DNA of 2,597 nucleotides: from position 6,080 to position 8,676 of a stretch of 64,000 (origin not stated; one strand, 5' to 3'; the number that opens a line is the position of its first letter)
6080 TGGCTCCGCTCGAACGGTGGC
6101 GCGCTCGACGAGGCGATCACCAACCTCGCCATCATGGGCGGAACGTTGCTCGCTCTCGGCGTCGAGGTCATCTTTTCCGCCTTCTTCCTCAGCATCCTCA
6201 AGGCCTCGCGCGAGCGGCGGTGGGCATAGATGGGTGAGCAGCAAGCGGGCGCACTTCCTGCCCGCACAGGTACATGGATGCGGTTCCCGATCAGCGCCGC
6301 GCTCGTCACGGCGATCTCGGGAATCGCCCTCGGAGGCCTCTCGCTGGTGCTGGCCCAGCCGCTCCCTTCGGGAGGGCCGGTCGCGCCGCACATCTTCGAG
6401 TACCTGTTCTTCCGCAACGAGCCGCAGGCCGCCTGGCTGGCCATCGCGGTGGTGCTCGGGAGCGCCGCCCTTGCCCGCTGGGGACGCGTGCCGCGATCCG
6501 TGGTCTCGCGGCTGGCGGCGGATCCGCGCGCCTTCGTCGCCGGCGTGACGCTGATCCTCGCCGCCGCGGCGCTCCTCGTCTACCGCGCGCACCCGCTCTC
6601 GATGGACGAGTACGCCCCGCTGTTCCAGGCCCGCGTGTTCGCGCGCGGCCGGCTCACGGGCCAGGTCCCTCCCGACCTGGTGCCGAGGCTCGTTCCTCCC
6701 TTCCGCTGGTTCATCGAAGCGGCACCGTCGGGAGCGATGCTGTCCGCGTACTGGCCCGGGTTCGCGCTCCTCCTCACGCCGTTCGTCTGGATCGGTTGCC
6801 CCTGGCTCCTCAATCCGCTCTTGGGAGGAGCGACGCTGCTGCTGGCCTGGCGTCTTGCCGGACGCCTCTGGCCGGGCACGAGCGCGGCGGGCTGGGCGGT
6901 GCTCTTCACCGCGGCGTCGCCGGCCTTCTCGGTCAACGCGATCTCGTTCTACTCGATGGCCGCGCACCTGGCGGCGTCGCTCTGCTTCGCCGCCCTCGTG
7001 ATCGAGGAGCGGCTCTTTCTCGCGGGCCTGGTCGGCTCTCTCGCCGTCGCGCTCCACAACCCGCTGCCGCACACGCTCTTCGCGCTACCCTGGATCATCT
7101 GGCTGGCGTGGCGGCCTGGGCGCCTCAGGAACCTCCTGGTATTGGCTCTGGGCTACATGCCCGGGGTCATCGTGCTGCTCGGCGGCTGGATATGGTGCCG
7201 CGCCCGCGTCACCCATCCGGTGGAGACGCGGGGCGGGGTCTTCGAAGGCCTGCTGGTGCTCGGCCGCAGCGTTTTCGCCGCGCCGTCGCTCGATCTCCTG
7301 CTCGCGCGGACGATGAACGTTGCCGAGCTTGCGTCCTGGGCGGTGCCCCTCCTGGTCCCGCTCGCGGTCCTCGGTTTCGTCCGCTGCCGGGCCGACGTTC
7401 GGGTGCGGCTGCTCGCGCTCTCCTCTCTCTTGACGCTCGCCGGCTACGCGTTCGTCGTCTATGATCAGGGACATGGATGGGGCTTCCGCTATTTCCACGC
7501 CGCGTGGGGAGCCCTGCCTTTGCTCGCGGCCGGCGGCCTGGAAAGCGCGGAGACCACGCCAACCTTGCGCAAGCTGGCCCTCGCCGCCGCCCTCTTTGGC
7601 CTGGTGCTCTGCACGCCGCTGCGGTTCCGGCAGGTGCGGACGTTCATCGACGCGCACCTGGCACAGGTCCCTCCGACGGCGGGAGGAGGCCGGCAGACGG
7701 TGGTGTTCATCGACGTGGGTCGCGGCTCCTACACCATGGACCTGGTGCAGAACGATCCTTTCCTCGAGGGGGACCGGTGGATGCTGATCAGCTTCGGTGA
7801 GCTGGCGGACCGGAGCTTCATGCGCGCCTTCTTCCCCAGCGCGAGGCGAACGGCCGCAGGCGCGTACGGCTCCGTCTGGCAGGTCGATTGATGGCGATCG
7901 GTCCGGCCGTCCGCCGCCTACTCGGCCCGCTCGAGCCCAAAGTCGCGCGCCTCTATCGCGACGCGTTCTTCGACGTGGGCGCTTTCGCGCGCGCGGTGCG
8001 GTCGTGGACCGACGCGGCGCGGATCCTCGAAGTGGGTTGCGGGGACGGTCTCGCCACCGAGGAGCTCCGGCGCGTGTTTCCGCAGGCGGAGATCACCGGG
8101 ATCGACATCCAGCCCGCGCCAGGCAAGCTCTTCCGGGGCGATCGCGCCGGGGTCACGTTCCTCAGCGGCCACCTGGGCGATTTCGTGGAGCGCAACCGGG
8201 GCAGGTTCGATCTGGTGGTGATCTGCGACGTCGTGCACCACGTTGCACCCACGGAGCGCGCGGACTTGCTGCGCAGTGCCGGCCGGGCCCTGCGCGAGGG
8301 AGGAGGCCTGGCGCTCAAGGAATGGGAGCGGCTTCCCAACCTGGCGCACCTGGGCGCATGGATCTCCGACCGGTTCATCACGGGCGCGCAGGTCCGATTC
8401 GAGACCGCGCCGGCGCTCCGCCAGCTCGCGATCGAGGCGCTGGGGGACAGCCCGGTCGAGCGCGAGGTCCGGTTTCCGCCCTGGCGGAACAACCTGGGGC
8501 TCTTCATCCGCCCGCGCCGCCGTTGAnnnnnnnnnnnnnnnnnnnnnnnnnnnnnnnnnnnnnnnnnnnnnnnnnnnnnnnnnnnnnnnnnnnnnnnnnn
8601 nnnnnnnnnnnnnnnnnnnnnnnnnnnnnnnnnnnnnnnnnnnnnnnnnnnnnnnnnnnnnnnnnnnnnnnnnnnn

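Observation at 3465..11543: Periplasmic-type glycosylation/methylation module inserted between the kinase and the sigma54 regulator of the pilus locus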

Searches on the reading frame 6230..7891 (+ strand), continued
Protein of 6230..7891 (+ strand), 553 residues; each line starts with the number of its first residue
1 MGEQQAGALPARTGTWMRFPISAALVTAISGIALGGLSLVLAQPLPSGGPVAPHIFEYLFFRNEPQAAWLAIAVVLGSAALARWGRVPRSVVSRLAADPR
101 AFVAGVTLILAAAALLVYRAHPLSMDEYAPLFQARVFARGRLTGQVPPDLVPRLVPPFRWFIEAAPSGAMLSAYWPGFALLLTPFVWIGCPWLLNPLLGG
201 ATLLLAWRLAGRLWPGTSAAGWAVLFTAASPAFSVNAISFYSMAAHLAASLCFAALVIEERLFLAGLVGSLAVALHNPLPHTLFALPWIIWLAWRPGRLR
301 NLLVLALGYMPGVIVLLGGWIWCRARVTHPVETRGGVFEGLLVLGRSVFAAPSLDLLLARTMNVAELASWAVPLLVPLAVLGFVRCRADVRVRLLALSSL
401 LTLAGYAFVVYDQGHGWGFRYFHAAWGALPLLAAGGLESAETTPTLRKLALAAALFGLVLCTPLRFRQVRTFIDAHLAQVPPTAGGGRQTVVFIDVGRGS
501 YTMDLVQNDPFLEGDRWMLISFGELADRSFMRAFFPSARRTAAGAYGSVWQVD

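Call 55: search_protein_families(library=pfam, proteins=[L057:3233-4858:+, L057:4846-6261:+, L057:11479-13344:+, L057:7475-8419:-, L057:6714-7433:+, L043:11577-13499:-, L043:13502-15745:-, L043:15550-16644:-, L001:8142-9971:+, L072:6515-7774:+], max_evalue=0.01)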
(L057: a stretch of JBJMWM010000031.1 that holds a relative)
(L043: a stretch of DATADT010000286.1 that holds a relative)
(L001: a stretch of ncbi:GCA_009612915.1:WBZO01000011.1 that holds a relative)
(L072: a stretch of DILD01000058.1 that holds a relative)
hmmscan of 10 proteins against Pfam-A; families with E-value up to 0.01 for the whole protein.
L057:3233-4858:+ (541 aa): 7 families
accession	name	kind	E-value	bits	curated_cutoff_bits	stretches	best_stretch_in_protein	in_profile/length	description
PF25323.1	6TM_PilS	-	3.9e-28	98.9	27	1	13-188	5-188/189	PilS-like transmembrane domain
PF02518.31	HATPase_c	-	4.5e-20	72.6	26.4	1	428-533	2-107/111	Histidine kinase-, DNA gyrase B-, and HSP90-like ATPase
PF00512.31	HisKA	-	4.3e-12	46.3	26.9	1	321-384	2-64/66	His Kinase A (phospho-acceptor) domain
PF13581.12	HATPase_c_2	-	3.1e-05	24.4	27.4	1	405-511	19-110/127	Histidine kinase-like ATPase domain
PF13188.13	PAS_8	-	0.00017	21.8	21.8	1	204-259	4-57/65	PAS domain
PF24820.1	Diguanyl_cycl_sensor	-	0.00031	21.1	28.1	1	206-247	1-39/109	Diguanylate cyclase-like sensor domain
PF13572.11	DUF4134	-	0.0012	19.5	26.5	1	131-174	41-86/93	Domain of unknown function (DUF4134)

L057:4846-6261:+ (471 aa): 7 families
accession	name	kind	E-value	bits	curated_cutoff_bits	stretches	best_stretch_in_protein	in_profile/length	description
PF00158.32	Sigma54_activat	-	4.3e-70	235.2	20.2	1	154-320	1-167/168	Sigma-54 interaction domain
PF00072.30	Response_reg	-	1.6e-28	99.5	30.2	1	21-129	1-109/111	Response regulator receiver domain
PF14532.12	Sigma54_activ_2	-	5.4e-26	91.9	25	1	155-325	1-138/138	Sigma-54 interaction domain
PF25601.1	AAA_lid_14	-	3.5e-21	75.3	27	1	326-404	1-79/87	AAA+ ATPase lid domain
PF02954.25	HTH_8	-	8.7e-16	57.8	22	1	428-468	2-42/42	Bacterial regulatory protein, Fis family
PF13191.12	AAA_16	-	1.5e-06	29.3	32.6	1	153-249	1-96/167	AAA ATPase domain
PF07728.20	AAA_5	-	0.00021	21.8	22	1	179-283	3-103/139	AAA domain (dynein-related subfamily)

L057:11479-13344:+ (621 aa): 0 families

L057:7475-8419:- (314 aa): 3 families
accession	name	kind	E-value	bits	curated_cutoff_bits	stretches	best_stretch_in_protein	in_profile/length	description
PF13641.12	Glyco_tranf_2_3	-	2.1e-12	48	27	1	34-226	23-217/230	Glycosyltransferase like family 2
PF13632.12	Glyco_trans_2_3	-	5.1e-10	39.9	27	1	107-232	13-135/198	Glycosyl transferase family group 2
PF00535.33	Glycos_transf_2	-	1.3e-06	28.9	23.3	1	17-184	2-167/168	Glycosyl transferase family 2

L057:6714-7433:+ (239 aa): 2 families
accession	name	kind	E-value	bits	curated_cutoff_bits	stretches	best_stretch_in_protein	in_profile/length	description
PF13489.12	Methyltransf_23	-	4.4e-10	40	27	1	30-189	22-163/164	Methyltransferase domain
PF08242.18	Methyltransf_12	-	0.0095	17.1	30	0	62-132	19-91/98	Methyltransferase domain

L043:11577-13499:- (640 aa): 0 families

L043:13502-15745:- (747 aa): 1 family
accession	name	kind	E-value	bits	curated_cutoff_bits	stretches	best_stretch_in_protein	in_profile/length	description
PF11028.14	TMEM260-like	-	1.5e-26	93.7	24.2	1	106-259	2-171/179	Protein O-mannosyl-transferase TMEM260-like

L043:15550-16644:- (364 aa): 4 families
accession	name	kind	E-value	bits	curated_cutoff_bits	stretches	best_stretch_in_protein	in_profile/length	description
PF00535.33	Glycos_transf_2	-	5.2e-29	101.8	23.3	1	5-170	1-167/168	Glycosyl transferase family 2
PF04138.20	GtrA_DPMS_TM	-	2.2e-18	67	26.1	1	240-356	2-117/117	GtrA/DPMS, transmembrane domain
PF13641.12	Glyco_tranf_2_3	-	5.5e-06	27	27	1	2-169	1-173/230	Glycosyltransferase like family 2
PF12804.13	NTP_transf_3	-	0.0013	19.3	27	1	19-121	25-124/160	MobA-like NTP transferase domain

L001:8142-9971:+ (609 aa): 0 families

L072:6515-7774:+ (419 aa): 5 families
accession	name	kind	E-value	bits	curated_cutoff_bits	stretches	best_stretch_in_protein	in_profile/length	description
PF00534.26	Glycos_transf_1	-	7.1e-25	88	26.4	1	229-380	2-159/172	Glycosyl transferases group 1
PF13692.12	Glyco_trans_1_4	-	7.2e-23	81.9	27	1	244-379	4-142/142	Glycosyl transferases group 1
PF13439.12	Glyco_transf_4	-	1.5e-08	35.3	28.5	1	18-222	2-169/170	Glycosyltransferase Family 4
PF20706.3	GT4-conflict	-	6.8e-08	32.3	26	1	238-359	194-327/385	Family 4 Glycosyltransferase in conflict systems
PF13579.12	Glyco_trans_4_4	-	0.00036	21.3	29.7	1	18-143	1-109/158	Glycosyl transferase 4-like domain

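Call 64: search_protein_families(library=pfam, proteins=[L009:6805-8382:-, L010:9249-9986:+, L029:4769-5602:+, L009:11653-12468:-, L003:13226-14077:-], max_evalue=0.05)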
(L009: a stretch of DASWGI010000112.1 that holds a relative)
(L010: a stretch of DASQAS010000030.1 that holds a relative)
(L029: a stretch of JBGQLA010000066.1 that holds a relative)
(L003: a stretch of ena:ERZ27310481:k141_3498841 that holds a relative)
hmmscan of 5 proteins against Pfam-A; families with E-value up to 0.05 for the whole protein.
L009:6805-8382:- (525 aa): 0 families

L010:9249-9986:+ (245 aa): 2 families
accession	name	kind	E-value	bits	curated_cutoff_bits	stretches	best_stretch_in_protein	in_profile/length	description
PF05711.17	TylF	-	1.1e-45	156.4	23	1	42-239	64-259/264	Macrocin-O-methyltransferase (TylF)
PF13578.12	Methyltransf_24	-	1.8e-15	58.1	26.3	1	74-209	1-105/105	Methyltransferase domain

L029:4769-5602:+ (277 aa): 7 families
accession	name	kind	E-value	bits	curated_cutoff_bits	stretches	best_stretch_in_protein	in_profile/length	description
PF05050.19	Methyltransf_21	-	5.6e-21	75.9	22.7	1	89-246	1-173/173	Methyltransferase FkbM domain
PF02475.24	TRM5-TYW2_MTfase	-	3.3e-07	30.8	28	1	46-136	5-88/164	TRM5/TYW2 methyltransferase domain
PF01135.25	PCMT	-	6.5e-06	26.5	20.3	1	75-138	67-128/210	Protein-L-isoaspartate(D-aspartate) O-methyltransferase (PCMT)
PF05575.17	V_cholerae_RfbT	-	8.5e-06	25.7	27.9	1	67-201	63-206/286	Vibrio cholerae RfbT protein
PF13847.12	Methyltransf_31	-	1.5e-05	25.2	27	1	82-139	2-59/145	Methyltransferase domain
PF13649.12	Methyltransf_25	-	0.001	20.2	27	1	88-141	2-53/97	Methyltransferase domain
PF08003.17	Methyltransf_9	-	0.032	13.6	23.8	1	84-121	116-151/315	Protein of unknown function (DUF1698)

L009:11653-12468:- (271 aa): 8 families
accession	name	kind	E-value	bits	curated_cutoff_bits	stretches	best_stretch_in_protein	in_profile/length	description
PF13649.12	Methyltransf_25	-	1.9e-18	67.4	27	1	113-207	1-97/97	Methyltransferase domain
PF08241.18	Methyltransf_11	-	1.7e-17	64.3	21.2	1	114-210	1-94/95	Methyltransferase domain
PF08242.18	Methyltransf_12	-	9.8e-11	42.7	30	1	114-208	1-97/98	Methyltransferase domain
PF13847.12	Methyltransf_31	-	4.8e-07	30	27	1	110-215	4-113/145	Methyltransferase domain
PF13489.12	Methyltransf_23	-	2.2e-06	27.9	27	1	96-215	10-120/164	Methyltransferase domain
PF05401.17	NodS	-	3.2e-05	24.3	24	1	109-160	43-94/201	Nodulation protein S (NodS)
PF00398.26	RrnaAD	-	0.00032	20.3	24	1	109-164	30-85/263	Ribosomal RNA adenine dimethylase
PF02353.26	CMAS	-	0.012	15.3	27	1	111-212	64-165/273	Mycolic acid cyclopropane synthetase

L003:13226-14077:- (283 aa): 10 families
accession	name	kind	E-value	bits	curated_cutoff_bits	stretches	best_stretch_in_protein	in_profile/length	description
PF08241.18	Methyltransf_11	-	1.4e-11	45.3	21.2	1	129-178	45-95/95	Methyltransferase domain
PF13489.12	Methyltransf_23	-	2.8e-07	30.9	27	1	87-181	10-119/164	Methyltransferase domain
PF01209.24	Ubie_methyltran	-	8.1e-06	25.8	20.1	1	126-180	98-153/233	ubiE/COQ5 methyltransferase family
PF13649.12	Methyltransf_25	-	1.3e-05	26.2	27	1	130-174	50-97/97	Methyltransferase domain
PF13847.12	Methyltransf_31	-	3.2e-05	24.1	27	1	126-177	54-108/145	Methyltransferase domain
PF08242.18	Methyltransf_12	-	5.7e-05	24.2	30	1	125-175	48-97/98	Methyltransferase domain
PF05148.21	Methyltransf_8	-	0.0003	21.2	27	1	86-176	59-154/219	Hypothetical methyltransferase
PF03966.22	Trm112p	-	0.002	18.4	22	1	7-41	4-40/40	Trm112p-like protein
PF23475.1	zf-Tbcl_FmdE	-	0.01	15.7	23.2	0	8-33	5-29/35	FmdE treble clef zinc finger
PF14446.12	Prok-RING_1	-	0.025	14.9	29.1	1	12-34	6-28/54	Prokaryotic RING finger family 1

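Call 73: search_protein_families(library=padloc, proteins=[window:6230-7891:+], max_evalue=0.001)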
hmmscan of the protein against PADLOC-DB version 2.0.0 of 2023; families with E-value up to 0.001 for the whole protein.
window:6230-7891:+ (553 aa): 0 families

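Call 84: search_solved_structures(query=A5, max_evalue=10)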
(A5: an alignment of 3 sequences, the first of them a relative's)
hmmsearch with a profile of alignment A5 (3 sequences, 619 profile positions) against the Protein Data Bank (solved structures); distinct sequences matched with E-value up to 10: 0.

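Call 90: search_protein_representatives(alignment_id=A2)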
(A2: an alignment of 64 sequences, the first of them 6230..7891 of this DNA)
Query: 64 sequences, 561 profile positions. Proteins with E-value up to 0.001 (for the whole library): 3528; up to 1e-10: 1788; up to 1e-30: 754. The best 150 are listed.
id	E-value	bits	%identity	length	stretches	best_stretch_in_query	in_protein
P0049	4.0e-228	775.0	-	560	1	9-560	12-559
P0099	2.5e-216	736.1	-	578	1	17-560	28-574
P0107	2.9e-208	709.5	-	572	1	26-560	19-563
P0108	7.2e-199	678.5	-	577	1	9-559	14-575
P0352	7.4e-193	658.6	-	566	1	27-560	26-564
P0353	3.4e-190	649.8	-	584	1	25-561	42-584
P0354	1.0e-189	648.2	-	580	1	29-560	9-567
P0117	1.3e-189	647.9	-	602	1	31-560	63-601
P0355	3.5e-187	639.9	-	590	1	27-560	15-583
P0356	6.0e-187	639.1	-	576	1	21-561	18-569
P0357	6.6e-187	639.0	-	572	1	24-560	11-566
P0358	1.4e-186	637.9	-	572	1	21-561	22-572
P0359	1.5e-182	624.6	-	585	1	45-559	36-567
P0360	4.8e-182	622.9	-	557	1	26-560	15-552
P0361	1.4e-181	621.4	-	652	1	46-560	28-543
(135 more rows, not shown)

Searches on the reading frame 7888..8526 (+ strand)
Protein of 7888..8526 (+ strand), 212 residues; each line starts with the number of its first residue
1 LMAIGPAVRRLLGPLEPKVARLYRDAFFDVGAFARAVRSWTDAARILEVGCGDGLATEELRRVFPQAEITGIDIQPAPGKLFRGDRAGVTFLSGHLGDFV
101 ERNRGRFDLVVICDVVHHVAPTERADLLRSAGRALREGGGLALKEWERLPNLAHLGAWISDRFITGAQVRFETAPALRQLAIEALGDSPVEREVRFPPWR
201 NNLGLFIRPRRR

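Call 4: search_protein_families(library=pfam, proteins=[window:7888-8526:+], max_evalue=0.01)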
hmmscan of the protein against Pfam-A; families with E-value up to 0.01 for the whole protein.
window:7888-8526:+ (212 aa): 7 families
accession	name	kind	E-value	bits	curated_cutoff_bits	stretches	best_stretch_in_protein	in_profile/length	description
PF13649.12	Methyltransf_25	-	5.9e-15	56.2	27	1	46-139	1-97/97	Methyltransferase domain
PF08242.18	Methyltransf_12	-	6.5e-15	56.1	30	1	47-141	1-98/98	Methyltransferase domain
PF13489.12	Methyltransf_23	-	1.8e-14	54.3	27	1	42-181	22-154/164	Methyltransferase domain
PF08241.18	Methyltransf_11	-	2.9e-13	50.7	21.2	1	47-142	1-94/95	Methyltransferase domain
PF13847.12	Methyltransf_31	-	5.8e-10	39.5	27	1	42-147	3-113/145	Methyltransferase domain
PF00891.24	Methyltransf_2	-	1.7e-06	28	22.3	1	44-143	64-164/210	O-methyltransferase domain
PF05175.20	MTS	-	0.0079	16.3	23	0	43-143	32-138/170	Methyltransferase small domain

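Call 8: search_protein_families(library=ncbifam, proteins=[window:7888-8526:+], max_evalue=0.01)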
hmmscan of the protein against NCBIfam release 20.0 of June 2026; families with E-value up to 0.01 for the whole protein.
window:7888-8526:+ (212 aa): 17 families
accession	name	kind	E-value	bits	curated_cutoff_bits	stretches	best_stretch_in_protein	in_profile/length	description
TIGR02072.1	BioC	equivalog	1.1e-08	35.1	184.95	1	42-143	34-132/244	malonyl-ACP O-methyltransferase BioC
TIGR01983.1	UbiG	equivalog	3.3e-08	33.1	102.95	1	43-143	50-151/228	bifunctional 2-polyprenyl-6-hydroxyphenol methylase/3-demethylubiquinol 3-O-methyltransferase UbiG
NF043040.1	corrin_prot_MT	hypoth_equivalog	5.7e-08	32.5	180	1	37-143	35-147/216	corrinoid protein-associated methyltransferase CpaM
NF045667.1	MTase_DVU1556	equivalog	8.1e-08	32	155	1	39-143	19-119/213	DVU_1556 family methyltransferase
NF004851.0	PRK06202.1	equivalog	1.1e-07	31.5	243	1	38-132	57-155/237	hypothetical protein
NF010703.0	PRK14103.1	equivalog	3.7e-07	29.8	320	1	41-144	28-125/256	trans-aconitate 2-methyltransferase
TIGR03587.1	Pse_Me-ase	hypoth_equivalog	2.1e-06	28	112.05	1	30-124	31-123/204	pseudaminic acid biosynthesis-associated methylase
NF002463.0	PRK01683.1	equivalog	6.2e-06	26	297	1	41-144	30-129/258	trans-aconitate 2-methyltransferase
NF045825.1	FAmtase_mtf2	equivalog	8.4e-05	21.9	400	1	43-149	59-164/248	fatty-acid O-methyltransferase Mtf2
NF045823.1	PthPhpthDimycoMt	equivalog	0.00074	18.8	300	1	44-155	68-178/256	phthiotriol/phenolphthiotriol dimycocerosates methyltransferase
TIGR02021.1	BchM-ChlM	equivalog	0.00085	18.8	158.9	1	44-129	56-141/218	magnesium protoporphyrin IX methyltransferase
TIGR00537.1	hemK_rel_arch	hypoth_equivalog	0.0013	18.5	87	1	43-112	20-88/179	HemK2/MTQ2 family protein methyltransferase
TIGR04371.1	methyltran_NanM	subfamily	0.0028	17.2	44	1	41-76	148-183/273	putative sugar O-methyltransferase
NF002956.0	PRK03612.1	equivalog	0.0035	15.8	472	1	39-85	296-342/522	polyamine aminopropyltransferase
TIGR02469.1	CbiT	equivalog_domain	0.006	16.9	78.3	0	43-77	20-54/124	precorrin-6Y C5,15-methyltransferase (decarboxylating) subunit CbiT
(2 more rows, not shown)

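Call 73: search_protein_families(library=padloc, proteins=[window:7888-8526:+], max_evalue=0.001)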
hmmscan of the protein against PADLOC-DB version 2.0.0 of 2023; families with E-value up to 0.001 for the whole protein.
window:7888-8526:+ (212 aa): 1 family
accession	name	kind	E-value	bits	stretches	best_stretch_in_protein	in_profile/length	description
PDLC04134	mad2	-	5.6e-13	46.5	1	11-153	261-407/492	mads_2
